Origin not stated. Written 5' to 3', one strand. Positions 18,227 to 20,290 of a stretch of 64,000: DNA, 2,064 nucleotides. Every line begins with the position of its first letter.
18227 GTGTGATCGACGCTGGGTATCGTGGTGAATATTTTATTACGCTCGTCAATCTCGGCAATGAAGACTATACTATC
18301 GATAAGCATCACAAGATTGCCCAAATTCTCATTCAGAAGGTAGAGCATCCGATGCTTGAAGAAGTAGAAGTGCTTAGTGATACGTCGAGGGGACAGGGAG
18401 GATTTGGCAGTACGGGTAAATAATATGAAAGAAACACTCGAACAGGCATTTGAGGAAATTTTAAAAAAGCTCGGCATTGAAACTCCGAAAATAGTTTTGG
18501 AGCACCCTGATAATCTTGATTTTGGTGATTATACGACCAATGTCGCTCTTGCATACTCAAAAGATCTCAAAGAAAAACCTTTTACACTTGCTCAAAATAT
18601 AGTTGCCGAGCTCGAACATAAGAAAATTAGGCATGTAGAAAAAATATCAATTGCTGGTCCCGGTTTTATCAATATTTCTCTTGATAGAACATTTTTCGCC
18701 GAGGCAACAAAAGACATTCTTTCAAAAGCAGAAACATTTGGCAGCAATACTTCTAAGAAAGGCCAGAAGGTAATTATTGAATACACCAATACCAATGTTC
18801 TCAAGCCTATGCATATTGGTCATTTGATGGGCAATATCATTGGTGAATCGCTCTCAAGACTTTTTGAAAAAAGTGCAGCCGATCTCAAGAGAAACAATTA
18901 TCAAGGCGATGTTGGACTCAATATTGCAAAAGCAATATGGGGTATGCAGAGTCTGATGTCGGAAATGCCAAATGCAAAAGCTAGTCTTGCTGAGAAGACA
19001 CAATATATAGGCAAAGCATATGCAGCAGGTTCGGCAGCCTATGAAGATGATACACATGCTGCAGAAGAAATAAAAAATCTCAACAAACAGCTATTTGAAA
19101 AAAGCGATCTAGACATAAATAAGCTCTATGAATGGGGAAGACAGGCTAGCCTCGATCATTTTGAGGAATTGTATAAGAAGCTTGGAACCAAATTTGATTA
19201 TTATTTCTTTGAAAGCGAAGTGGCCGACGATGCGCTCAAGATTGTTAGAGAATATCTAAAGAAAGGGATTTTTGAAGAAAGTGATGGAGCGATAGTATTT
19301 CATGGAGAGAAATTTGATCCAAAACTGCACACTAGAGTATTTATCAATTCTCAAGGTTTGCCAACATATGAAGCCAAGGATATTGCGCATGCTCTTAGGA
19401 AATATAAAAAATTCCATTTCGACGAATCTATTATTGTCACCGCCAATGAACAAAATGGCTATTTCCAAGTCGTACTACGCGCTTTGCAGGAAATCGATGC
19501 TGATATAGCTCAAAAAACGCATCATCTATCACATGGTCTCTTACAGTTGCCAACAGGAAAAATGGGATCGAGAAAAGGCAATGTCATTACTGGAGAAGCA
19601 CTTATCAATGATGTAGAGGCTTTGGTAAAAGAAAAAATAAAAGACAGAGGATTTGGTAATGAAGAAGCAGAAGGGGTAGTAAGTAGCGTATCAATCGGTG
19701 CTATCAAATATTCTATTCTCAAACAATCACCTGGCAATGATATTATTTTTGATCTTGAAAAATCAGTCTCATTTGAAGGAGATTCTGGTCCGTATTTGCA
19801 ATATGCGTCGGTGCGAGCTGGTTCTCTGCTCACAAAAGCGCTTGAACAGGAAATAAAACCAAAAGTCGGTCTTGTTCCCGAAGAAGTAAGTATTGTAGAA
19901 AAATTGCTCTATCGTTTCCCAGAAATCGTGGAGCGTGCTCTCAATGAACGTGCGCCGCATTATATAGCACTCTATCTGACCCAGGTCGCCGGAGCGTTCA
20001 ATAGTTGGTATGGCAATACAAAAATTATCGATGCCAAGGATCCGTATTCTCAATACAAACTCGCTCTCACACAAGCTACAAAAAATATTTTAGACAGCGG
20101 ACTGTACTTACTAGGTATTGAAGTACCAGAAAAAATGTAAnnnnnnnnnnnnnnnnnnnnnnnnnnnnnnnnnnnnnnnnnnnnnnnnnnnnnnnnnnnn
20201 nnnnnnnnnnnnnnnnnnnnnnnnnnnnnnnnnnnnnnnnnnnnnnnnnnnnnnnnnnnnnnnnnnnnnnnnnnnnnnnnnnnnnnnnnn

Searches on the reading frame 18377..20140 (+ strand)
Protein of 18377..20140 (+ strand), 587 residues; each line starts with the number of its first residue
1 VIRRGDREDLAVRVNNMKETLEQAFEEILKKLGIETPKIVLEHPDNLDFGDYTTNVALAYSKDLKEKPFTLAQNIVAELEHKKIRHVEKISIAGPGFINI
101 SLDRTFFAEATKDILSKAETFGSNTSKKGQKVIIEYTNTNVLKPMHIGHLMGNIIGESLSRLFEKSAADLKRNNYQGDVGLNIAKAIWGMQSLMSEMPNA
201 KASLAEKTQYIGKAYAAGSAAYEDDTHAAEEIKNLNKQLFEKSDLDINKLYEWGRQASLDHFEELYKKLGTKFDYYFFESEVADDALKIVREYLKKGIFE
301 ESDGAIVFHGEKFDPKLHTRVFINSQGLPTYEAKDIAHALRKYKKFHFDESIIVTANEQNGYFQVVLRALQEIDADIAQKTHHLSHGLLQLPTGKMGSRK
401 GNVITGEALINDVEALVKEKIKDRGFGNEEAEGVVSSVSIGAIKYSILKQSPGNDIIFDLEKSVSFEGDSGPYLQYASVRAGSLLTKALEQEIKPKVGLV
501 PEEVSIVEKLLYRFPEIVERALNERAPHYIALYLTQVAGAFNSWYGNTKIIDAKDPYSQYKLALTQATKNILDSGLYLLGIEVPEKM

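Call 82: search_protein_families(library=pfam, proteins=[window:18377-20140:+], max_evalue=0.00001)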
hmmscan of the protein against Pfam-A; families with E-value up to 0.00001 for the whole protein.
window:18377-20140:+ (587 aa): 3 families
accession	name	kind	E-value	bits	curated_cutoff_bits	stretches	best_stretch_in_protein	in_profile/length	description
PF00750.26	tRNA-synt_1d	-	1e-41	143.5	23.3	1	113-459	4-348/349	tRNA synthetases class I (R), catalytic domain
PF05746.21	DALR_1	-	3.5e-27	95.2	22.3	1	474-587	1-117/117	DALR anticodon binding domain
PF03485.21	Arg_tRNA_synt_N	-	1.2e-21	77.5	21.5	1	20-102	2-85/85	Arginyl tRNA synthetase N terminal domain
